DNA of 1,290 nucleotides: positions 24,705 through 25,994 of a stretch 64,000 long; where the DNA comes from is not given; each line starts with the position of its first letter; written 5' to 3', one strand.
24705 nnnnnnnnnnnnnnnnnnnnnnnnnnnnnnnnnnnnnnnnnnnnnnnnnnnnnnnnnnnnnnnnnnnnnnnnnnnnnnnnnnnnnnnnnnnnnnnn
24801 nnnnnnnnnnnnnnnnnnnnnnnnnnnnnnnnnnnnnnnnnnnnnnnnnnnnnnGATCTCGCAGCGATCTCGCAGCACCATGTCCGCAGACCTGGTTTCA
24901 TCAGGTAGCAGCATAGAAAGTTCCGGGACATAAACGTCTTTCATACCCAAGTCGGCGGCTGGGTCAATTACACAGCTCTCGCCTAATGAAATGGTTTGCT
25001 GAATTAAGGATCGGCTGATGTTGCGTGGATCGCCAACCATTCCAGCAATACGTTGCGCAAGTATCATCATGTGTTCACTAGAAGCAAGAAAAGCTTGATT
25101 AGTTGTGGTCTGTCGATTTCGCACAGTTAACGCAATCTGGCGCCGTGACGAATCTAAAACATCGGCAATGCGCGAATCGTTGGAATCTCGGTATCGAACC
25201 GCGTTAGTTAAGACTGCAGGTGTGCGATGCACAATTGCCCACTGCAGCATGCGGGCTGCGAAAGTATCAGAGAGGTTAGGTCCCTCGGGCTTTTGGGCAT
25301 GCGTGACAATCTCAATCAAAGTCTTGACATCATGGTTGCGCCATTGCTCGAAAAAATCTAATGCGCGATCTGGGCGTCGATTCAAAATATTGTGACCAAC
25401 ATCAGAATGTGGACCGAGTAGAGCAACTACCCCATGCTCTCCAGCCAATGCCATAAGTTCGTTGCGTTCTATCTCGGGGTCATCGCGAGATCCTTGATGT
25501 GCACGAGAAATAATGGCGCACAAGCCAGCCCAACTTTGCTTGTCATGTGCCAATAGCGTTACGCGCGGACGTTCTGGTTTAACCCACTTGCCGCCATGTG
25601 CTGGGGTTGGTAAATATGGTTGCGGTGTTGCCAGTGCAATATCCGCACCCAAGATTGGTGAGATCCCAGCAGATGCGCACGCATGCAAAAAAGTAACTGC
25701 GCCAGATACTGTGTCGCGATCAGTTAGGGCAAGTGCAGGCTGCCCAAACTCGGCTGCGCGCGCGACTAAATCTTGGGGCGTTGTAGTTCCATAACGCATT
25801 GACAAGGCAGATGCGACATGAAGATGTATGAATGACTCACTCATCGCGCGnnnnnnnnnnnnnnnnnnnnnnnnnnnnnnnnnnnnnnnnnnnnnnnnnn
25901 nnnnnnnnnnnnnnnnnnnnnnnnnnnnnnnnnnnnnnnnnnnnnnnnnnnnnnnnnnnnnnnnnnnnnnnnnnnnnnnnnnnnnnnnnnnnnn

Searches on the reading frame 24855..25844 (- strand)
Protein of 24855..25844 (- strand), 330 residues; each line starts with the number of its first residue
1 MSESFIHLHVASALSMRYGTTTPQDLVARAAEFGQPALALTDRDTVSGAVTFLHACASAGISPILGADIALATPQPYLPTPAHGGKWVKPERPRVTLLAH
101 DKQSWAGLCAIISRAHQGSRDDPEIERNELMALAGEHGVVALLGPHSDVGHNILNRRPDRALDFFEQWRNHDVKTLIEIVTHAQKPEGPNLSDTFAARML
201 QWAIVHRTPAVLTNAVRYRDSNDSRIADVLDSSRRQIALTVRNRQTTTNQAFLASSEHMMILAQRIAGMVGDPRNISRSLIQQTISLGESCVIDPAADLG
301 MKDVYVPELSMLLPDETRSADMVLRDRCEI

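Call 58: find_homologous_proteins(query=window:24855-25844:-, max_evalue=1e-10)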
Query window:24855-25844:- (330 aa): 68 proteins with E <= 1e-10 among 8000 candidates.
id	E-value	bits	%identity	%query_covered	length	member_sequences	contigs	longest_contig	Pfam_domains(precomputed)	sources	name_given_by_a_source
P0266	6.5e-164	562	74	100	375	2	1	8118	PF02811.27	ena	-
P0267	1.2e-161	555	74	100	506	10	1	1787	PF02811.27,PF07733.19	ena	-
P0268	2.8e-115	403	78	68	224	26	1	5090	PF02811.27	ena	-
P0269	5.1e-66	241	42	98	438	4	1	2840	PF02811.27,PF07733.19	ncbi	ncbi:MAG: PHP domain-containing protein, partial [Candidatus Nanopelagicales bacterium]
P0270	6.0e-55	205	40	100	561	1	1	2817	PF02811.27,PF07733.19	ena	-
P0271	1.3e-54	204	38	93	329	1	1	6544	PF02811.27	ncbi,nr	ncbi:MAG: PHP domain-containing protein, partial [Candidatus Nanopelagicaceae bacterium]|nr:PHP doma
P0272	1.0e-53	201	40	100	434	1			PF02811.27,PF07733.19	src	-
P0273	1.2e-53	200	41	89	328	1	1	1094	PF02811.27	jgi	jgi:error-prone DNA polymerase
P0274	1.1e-52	197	40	98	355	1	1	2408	PF02811.27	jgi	jgi:error-prone DNA polymerase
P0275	3.3e-52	196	40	92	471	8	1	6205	PF02811.27,PF07733.19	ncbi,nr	ncbi:MAG: PHP domain-containing protein, partial [Actinobacteria bacterium]|nr:PHP domain-containing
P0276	2.0e-50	190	36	98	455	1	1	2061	PF02811.27,PF07733.19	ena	-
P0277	2.8e-50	189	41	98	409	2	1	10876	PF02811.27,PF07733.19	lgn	-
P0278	2.9e-50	189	40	98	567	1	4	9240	PF02811.27,PF07733.19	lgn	-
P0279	8.9e-50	188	38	93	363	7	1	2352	PF02811.27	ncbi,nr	ncbi:MAG TPA: PHP domain-containing protein, partial [Dermatophilaceae bacterium]|nr:PHP domain-cont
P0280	2.2e-49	186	39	99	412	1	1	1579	PF02811.27,PF07733.19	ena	-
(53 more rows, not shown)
